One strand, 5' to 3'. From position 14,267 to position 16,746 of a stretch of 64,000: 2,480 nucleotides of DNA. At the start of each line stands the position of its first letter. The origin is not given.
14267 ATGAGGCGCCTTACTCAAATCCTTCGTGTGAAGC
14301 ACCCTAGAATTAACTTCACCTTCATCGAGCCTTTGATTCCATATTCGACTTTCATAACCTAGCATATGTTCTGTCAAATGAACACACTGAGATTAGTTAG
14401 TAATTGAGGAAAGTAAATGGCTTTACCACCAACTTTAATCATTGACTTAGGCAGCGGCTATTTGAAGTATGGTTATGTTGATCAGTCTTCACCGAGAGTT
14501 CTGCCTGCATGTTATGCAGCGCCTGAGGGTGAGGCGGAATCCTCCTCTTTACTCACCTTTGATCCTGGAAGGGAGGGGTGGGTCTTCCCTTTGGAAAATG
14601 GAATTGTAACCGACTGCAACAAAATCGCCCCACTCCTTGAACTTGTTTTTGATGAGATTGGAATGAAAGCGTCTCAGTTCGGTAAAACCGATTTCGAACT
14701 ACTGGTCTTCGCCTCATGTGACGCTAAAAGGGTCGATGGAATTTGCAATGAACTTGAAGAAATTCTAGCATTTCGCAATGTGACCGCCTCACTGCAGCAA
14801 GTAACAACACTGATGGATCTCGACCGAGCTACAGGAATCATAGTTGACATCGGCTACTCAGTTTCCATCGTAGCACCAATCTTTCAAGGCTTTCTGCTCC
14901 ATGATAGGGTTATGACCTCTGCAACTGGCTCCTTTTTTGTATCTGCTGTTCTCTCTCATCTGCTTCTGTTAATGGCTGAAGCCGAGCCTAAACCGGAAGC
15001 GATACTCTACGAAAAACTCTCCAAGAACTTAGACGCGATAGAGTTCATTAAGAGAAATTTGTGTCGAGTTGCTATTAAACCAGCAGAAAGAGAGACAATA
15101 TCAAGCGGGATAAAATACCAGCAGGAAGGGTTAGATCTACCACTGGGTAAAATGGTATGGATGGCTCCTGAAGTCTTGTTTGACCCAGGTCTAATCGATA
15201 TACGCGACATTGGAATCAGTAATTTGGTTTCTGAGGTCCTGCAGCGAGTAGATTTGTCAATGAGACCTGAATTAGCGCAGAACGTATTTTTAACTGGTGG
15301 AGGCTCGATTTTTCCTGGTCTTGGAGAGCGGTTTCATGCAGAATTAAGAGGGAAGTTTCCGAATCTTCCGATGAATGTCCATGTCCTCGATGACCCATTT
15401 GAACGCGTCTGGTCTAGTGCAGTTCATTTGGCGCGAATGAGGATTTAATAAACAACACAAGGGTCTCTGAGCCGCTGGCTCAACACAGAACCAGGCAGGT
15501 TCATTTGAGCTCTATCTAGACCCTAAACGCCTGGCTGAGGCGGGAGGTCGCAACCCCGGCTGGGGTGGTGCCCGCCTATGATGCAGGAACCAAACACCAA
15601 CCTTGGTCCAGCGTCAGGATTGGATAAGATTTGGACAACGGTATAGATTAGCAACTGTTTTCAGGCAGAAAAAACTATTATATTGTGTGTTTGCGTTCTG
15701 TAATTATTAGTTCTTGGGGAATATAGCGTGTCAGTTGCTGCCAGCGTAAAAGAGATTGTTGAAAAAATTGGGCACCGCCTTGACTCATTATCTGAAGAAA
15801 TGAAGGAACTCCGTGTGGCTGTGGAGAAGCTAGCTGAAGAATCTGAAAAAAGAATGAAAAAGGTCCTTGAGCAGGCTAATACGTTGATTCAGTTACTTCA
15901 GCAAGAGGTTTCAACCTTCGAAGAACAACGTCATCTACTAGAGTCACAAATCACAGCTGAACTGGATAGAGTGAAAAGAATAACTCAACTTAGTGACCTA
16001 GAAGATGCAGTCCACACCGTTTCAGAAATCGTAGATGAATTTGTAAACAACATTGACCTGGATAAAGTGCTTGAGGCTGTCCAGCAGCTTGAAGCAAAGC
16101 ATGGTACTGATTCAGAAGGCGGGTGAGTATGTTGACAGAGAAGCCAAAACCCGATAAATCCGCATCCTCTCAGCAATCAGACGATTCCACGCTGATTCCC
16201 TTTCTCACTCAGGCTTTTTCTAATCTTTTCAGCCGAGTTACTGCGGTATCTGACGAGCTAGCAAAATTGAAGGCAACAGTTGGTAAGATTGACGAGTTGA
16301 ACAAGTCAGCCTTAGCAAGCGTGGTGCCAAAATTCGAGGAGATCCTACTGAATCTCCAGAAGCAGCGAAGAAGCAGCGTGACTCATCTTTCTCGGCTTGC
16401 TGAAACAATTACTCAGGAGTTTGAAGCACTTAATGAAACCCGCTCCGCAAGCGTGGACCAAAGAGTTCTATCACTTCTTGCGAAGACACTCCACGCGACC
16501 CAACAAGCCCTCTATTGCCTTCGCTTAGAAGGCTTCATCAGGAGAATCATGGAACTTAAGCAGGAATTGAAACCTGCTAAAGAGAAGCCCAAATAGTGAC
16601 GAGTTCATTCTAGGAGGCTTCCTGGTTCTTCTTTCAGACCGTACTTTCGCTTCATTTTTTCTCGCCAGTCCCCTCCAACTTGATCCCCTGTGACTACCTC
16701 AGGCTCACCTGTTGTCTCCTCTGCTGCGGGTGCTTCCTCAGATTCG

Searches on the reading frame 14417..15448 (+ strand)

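Call 25: search_protein_families(library=pfam, proteins=[window:14417-15448:+], max_evalue=0.001)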
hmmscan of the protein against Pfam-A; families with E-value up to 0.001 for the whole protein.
window:14417-15448:+ (343 aa): 1 family
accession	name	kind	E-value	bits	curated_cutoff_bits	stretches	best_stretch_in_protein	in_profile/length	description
PF00022.25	Actin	-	1.7e-33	116.3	27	1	6-333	6-373/410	Actin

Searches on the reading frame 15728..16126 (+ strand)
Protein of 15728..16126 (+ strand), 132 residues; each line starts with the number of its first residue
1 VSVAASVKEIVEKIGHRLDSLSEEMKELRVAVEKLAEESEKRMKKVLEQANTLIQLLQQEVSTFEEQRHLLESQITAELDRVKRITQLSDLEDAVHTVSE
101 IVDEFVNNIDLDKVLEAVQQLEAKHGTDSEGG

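Call 25: search_protein_families(library=pfam, proteins=[window:15728-16126:+], max_evalue=0.001)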
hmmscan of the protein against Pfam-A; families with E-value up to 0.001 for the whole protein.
window:15728-16126:+ (132 aa): 1 family
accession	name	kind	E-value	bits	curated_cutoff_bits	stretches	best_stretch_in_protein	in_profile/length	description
PF22638.1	FlgK_D1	-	0.00044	20.3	28.6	1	19-98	13-95/233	Flagellar hook-associated protein FlgK helical domain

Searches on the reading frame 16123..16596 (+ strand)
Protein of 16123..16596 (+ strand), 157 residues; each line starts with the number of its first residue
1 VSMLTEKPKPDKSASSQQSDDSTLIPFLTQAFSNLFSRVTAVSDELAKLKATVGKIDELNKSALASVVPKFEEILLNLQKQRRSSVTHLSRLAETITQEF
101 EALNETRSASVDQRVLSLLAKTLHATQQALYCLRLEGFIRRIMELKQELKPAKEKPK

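Call 25: search_protein_families(library=pfam, proteins=[window:16123-16596:+], max_evalue=0.001)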
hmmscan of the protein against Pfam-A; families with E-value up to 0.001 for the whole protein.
window:16123-16596:+ (157 aa): 1 family
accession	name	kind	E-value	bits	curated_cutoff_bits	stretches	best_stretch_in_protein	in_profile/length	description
PF00804.31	Syntaxin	-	0.00026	21.2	26.7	1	30-111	2-78/157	Syntaxin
